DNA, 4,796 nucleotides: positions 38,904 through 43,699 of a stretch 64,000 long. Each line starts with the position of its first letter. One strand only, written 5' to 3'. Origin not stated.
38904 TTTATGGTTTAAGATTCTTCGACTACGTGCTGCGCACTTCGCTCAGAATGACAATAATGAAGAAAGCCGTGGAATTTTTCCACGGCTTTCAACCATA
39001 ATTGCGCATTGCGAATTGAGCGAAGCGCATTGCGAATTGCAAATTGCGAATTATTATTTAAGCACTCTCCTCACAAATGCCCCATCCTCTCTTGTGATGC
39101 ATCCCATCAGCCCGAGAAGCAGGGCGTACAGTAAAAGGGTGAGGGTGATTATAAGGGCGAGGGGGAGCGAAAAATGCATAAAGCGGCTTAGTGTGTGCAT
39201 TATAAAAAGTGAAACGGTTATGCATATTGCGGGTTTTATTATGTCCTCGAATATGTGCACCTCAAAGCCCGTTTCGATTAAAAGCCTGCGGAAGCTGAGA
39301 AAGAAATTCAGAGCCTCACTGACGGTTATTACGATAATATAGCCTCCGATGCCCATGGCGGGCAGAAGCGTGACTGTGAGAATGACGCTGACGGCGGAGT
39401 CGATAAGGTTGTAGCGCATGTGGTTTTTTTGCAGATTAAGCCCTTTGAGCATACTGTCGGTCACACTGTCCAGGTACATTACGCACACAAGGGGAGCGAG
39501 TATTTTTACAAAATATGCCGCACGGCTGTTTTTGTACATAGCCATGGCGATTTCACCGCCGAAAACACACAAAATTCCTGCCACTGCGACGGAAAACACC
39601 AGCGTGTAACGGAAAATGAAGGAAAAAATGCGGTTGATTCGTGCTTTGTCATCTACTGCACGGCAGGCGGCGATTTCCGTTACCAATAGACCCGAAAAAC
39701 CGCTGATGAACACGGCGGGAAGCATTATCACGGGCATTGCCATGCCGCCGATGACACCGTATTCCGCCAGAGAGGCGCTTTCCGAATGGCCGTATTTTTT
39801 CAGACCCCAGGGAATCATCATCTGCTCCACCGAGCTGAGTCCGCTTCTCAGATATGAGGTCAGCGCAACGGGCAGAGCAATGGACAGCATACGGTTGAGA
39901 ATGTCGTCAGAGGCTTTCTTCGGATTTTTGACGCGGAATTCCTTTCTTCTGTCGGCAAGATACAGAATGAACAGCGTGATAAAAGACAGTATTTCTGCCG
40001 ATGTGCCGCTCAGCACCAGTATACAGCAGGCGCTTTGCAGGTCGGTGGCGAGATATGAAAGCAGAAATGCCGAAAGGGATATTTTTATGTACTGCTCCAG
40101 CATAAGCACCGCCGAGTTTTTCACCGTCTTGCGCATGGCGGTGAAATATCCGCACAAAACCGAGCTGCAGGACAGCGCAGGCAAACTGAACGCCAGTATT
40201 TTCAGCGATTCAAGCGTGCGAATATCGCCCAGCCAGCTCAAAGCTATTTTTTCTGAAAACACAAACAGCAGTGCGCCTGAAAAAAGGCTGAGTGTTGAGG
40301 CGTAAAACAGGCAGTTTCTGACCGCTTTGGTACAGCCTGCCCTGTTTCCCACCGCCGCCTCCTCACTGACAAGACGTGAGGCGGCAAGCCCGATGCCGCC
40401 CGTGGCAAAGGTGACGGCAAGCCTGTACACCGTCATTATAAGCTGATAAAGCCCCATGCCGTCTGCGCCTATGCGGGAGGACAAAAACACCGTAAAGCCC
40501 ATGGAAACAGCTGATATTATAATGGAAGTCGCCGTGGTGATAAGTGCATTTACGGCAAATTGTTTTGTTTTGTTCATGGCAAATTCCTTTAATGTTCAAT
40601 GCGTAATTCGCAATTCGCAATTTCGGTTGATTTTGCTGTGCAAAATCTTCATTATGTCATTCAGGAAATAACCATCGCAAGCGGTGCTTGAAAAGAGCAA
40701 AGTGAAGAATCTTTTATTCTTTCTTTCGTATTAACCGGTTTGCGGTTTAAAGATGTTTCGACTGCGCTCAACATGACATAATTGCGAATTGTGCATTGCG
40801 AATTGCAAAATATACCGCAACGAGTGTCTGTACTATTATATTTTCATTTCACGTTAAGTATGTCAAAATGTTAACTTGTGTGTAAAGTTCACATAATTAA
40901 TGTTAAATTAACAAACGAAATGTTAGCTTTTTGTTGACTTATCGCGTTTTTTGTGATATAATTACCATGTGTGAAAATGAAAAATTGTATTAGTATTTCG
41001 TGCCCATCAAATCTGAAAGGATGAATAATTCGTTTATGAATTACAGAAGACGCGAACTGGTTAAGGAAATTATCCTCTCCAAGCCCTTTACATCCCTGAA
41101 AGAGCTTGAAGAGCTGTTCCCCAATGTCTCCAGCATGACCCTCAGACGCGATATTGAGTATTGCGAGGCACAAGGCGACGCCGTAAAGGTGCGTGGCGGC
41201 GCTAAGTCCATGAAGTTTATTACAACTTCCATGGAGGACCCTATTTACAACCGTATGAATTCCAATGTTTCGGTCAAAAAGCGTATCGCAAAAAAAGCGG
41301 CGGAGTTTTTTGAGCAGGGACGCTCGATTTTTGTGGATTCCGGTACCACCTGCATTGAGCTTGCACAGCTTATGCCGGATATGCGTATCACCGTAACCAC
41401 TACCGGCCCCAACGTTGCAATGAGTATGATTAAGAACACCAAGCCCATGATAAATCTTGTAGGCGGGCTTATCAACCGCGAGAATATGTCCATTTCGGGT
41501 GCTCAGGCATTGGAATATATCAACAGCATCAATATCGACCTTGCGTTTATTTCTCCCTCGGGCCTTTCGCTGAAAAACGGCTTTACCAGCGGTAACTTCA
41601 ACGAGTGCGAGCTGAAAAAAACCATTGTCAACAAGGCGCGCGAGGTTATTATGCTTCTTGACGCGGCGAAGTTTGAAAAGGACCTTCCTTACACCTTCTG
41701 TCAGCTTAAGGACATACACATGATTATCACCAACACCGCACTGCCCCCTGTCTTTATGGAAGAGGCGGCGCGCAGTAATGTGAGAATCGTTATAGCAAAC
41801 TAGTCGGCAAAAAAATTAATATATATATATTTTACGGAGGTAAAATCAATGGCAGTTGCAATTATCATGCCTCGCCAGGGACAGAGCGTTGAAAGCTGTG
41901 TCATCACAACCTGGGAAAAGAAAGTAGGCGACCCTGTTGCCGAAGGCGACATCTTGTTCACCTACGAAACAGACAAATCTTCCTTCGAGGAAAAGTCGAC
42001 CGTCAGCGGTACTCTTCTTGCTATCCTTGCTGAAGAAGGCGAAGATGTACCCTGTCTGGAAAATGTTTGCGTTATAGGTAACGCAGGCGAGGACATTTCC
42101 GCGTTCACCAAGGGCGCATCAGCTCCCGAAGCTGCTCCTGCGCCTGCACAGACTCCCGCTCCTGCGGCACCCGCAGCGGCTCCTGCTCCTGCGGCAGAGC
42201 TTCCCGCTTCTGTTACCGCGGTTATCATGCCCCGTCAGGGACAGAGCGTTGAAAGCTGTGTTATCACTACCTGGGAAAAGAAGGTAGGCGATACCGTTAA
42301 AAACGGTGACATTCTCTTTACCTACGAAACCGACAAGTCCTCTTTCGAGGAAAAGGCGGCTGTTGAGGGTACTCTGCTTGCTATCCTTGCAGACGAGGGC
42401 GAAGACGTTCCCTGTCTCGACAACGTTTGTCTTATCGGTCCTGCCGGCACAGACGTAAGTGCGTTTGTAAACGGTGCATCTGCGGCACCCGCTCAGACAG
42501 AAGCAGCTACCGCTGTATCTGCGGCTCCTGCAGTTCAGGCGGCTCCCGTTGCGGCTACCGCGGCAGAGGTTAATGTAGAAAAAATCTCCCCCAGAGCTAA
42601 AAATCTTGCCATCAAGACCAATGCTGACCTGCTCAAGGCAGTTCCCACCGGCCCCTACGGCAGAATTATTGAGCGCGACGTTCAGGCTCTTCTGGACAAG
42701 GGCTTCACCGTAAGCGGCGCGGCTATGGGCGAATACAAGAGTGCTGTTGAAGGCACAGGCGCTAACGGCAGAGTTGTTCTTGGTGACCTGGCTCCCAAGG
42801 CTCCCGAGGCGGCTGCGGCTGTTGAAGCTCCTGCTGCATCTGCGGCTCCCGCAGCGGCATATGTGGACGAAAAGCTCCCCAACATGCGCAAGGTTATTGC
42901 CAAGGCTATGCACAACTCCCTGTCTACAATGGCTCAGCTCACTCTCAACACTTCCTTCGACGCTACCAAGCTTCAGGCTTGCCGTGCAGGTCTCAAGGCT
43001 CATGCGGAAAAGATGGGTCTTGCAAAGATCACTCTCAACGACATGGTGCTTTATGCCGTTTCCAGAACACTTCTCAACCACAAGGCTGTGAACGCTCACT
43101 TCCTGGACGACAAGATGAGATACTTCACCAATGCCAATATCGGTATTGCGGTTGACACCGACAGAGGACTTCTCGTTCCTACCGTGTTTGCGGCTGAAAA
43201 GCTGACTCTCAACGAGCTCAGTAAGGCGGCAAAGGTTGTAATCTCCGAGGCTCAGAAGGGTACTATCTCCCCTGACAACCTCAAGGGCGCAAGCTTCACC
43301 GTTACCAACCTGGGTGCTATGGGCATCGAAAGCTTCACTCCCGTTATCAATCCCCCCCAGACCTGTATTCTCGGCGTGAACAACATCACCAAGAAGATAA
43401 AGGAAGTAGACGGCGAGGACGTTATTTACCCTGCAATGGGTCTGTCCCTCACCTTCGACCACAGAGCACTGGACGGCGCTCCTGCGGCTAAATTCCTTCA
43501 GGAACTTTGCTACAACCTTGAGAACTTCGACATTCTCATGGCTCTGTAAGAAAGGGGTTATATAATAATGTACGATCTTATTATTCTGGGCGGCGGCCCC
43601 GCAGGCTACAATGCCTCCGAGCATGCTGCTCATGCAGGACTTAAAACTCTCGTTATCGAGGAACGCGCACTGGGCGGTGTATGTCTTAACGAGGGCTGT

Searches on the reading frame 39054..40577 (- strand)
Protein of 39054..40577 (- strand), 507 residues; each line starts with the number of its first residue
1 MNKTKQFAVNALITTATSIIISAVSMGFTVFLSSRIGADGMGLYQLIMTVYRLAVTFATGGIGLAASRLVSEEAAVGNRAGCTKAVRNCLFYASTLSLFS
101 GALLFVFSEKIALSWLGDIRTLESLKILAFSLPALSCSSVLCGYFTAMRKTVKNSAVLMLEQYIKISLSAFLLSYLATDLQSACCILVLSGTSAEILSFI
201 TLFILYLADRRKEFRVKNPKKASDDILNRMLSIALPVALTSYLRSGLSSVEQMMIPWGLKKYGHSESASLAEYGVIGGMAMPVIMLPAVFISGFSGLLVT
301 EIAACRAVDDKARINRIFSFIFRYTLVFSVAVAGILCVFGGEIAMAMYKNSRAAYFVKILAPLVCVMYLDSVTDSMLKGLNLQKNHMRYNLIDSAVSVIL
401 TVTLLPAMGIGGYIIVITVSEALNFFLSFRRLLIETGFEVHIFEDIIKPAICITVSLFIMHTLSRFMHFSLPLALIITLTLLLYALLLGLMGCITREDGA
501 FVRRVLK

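Call 72: search_protein_families(library=pfam, proteins=[window:39054-40577:-], max_evalue=0.00001)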
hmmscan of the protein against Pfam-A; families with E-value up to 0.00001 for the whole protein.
window:39054-40577:- (507 aa): 2 families
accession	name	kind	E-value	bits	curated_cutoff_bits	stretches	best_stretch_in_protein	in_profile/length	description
PF01943.22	Polysacc_synt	-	3e-14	53.5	28.2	1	10-245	4-222/274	Polysaccharide biosynthesis protein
PF01554.23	MatE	-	1.4e-07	31.8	24.9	1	16-164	4-154/161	MatE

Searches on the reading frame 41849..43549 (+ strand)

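Call 72: search_protein_families(library=pfam, proteins=[window:41849-43549:+], max_evalue=0.00001)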
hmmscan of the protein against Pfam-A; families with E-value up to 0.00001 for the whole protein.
window:41849-43549:+ (566 aa): 4 families
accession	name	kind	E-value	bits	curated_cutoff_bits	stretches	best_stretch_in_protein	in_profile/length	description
PF00198.28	2-oxoacid_dh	-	5.1e-67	226.1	23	1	338-564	4-231/232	2-oxoacid dehydrogenases acyltransferase (catalytic domain)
PF00364.28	Biotin_lipoyl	-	2.2e-25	88.7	22.1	2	5-68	3-65/73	Biotin-requiring enzyme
PF02817.22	E3_binding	-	2.6e-10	40.8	23.7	1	245-279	2-36/36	e3 binding domain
PF13533.13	Biotin_lipoyl_2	-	2.5e-06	27.6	29.8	0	139-159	11-31/32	Biotin-lipoyl like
